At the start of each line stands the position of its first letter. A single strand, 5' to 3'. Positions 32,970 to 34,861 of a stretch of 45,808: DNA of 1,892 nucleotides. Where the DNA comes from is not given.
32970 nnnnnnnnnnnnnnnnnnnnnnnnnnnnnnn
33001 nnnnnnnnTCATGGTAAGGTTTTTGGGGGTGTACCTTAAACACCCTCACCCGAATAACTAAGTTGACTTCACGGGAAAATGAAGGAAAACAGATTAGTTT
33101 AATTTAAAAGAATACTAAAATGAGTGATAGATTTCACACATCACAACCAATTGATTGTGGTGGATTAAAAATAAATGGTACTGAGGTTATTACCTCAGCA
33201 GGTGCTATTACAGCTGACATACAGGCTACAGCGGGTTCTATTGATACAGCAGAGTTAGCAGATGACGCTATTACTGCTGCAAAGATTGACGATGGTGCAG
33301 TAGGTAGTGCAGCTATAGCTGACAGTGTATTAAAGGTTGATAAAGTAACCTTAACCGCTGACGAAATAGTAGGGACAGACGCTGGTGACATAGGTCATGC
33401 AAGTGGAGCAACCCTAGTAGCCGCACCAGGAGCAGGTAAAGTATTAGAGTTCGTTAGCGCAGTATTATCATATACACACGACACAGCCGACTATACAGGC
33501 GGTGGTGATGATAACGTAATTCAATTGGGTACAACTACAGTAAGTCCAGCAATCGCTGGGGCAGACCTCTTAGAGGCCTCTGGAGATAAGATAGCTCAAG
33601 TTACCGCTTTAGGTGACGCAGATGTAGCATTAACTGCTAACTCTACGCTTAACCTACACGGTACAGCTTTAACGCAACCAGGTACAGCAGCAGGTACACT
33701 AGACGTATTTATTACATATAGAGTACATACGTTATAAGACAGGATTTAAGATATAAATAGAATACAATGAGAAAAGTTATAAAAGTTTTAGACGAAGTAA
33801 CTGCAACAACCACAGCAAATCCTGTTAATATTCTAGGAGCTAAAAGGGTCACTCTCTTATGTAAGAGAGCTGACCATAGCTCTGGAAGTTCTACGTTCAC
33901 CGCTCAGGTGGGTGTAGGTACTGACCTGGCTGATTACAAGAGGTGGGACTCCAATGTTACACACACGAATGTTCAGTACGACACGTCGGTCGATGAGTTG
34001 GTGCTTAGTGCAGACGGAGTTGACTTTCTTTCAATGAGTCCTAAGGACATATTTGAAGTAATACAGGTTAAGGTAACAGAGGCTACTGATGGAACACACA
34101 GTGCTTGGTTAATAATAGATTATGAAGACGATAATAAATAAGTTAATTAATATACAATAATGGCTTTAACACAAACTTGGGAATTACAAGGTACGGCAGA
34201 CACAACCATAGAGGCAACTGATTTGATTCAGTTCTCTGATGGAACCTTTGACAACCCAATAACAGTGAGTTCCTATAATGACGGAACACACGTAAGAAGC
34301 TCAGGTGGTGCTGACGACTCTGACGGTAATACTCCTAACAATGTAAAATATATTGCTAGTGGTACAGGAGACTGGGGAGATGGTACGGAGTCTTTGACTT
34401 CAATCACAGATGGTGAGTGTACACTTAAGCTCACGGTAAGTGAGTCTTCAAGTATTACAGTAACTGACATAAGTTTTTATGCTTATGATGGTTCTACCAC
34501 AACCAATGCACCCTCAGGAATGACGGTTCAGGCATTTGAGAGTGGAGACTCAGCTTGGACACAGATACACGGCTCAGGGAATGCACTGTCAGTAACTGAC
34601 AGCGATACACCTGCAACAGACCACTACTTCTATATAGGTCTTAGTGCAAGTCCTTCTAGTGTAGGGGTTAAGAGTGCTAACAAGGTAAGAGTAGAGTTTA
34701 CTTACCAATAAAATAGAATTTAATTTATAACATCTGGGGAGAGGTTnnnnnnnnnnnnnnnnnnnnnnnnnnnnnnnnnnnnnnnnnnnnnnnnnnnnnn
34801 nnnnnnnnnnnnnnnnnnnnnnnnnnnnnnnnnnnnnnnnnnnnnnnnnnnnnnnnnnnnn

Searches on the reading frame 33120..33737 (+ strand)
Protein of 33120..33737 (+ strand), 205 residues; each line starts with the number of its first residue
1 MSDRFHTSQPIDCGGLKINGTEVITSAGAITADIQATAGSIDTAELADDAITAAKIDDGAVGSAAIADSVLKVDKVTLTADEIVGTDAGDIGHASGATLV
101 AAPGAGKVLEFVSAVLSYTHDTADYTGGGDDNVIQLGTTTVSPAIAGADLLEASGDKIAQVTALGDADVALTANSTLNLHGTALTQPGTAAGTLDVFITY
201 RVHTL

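Call 5: search_protein_families(library=phrogs, proteins=[window:33120-33737:+], max_evalue=0.01)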
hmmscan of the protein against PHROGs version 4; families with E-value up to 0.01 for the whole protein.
window:33120-33737:+ (205 aa): 1 family
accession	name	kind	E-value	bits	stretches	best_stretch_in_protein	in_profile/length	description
phrog_892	-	tail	3.3e-06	27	1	29-73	338-382/782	tail fiber protein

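Call 6: search_protein_families(library=pfam, proteins=[window:33120-33737:+], max_evalue=0.01)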
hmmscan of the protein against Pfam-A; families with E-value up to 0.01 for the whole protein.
window:33120-33737:+ (205 aa): 0 families

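Call 89: search_protein_families(library=ncbifam, proteins=[window:33120-33737:+], max_evalue=0.01)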
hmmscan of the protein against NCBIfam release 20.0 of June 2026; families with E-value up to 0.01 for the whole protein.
window:33120-33737:+ (205 aa): 0 families

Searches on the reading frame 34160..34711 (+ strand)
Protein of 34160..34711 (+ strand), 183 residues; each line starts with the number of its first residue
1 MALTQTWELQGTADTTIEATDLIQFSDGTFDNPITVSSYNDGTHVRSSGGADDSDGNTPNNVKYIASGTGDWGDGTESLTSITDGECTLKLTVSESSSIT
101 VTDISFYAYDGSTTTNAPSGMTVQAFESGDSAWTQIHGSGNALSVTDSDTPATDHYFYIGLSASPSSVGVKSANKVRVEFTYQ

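Call 5: search_protein_families(library=phrogs, proteins=[window:34160-34711:+], max_evalue=0.01)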
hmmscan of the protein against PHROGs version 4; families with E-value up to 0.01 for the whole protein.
window:34160-34711:+ (183 aa): 0 families

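Call 6: search_protein_families(library=pfam, proteins=[window:34160-34711:+], max_evalue=0.01)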
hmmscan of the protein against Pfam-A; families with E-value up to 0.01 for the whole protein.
window:34160-34711:+ (183 aa): 0 families

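Call 59: find_related_loci(query=A4, collection=viral_contigs, flank=7000)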
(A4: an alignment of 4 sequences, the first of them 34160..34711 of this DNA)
Query A4 (183 aa) in viral_contigs; peptide patterns used: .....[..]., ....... (x = any residue, [..] = any of these).
170 stretches matched a pattern; 57 encode a relative of the query (tblastn E <= 1e-3); 57 distinct loci.
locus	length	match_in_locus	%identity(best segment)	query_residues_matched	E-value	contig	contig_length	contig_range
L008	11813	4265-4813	90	1-183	6e-109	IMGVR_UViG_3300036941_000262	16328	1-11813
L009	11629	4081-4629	83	1-183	2e-101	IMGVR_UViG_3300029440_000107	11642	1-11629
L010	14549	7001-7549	82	1-183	1e-99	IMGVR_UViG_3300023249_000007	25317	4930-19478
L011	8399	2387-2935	82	1-183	1e-99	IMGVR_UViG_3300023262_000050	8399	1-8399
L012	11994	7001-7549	79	1-183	2e-89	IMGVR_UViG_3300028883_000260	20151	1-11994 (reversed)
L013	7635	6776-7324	66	1-183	5e-76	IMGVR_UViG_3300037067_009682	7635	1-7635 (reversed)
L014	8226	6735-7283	61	1-183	1e-73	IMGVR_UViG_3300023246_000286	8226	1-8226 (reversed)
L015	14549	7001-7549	61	1-183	1e-73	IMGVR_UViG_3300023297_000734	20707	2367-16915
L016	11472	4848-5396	69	1-183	3e-73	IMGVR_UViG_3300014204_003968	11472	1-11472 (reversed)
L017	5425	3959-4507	60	1-183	5e-71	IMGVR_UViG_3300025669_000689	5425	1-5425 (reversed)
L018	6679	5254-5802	60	1-183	5e-71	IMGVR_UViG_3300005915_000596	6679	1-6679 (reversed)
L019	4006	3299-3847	60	1-183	5e-71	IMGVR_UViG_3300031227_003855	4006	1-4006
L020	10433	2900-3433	64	4-182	1e-68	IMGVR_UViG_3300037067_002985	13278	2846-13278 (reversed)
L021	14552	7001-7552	61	1-183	3e-68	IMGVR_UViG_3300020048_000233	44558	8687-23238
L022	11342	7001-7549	58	1-183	2e-67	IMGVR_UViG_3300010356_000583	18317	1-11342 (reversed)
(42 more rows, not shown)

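Call 63: find_related_loci(query=A4, collection=genome_contigs, flank=8000)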
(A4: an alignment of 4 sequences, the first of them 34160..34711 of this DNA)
Query A4 (183 aa) in genome_contigs; peptide patterns used: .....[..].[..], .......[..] (x = any residue, [..] = any of these).
135 stretches matched a pattern; 4 encode a relative of the query (tblastn E <= 1e-3); 4 distinct loci.
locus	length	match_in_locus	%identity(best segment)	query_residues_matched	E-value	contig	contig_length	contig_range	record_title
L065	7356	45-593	71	1-183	7e-85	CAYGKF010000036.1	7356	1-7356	MAG TPA_asm: uncultured Candidatus Saccharibacteria bacterium isolate ERP113451_co4_183 genome assembly, contig: NODE_74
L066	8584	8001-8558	50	4-182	5e-53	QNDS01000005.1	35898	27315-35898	MAG: Candidatus Fermentibacteria bacterium isolate B22_G4 B22_Guay4_scaffold_00356, whole genome shotgun sequence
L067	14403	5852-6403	51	4-182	2e-51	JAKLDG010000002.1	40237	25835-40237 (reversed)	MAG: Patescibacteria group bacterium isolate RA.bin104 RA.bin104_2, whole genome shotgun sequence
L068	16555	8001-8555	48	4-182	3e-46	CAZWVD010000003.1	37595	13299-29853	MAG TPA_asm: uncultured Gammaproteobacteria bacterium isolate SRP170004_co1_469 genome assembly, contig: NODE_1487_lengt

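Call 77: search_protein_families(library=pfam, proteins=[window:34160-34711:+], max_evalue=10)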
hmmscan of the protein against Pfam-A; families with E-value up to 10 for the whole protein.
window:34160-34711:+ (183 aa): 1 family
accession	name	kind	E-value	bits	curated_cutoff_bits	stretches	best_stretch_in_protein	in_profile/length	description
PF01215.24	COX5B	-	0.15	12.2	31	1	26-54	64-92/129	Cytochrome c oxidase subunit Vb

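Call 89: search_protein_families(library=ncbifam, proteins=[window:34160-34711:+], max_evalue=0.01)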
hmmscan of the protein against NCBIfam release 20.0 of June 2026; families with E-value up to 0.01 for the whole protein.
window:34160-34711:+ (183 aa): 0 families

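Call 92: search_solved_structures(query=A4, max_evalue=10)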
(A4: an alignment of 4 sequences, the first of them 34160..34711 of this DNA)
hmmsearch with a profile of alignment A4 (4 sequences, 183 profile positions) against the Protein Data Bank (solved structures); distinct sequences matched with E-value up to 10: 1.
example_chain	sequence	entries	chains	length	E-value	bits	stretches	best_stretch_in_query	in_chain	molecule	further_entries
9bch_A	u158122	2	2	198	0.22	14.4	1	72-118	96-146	Membrane protein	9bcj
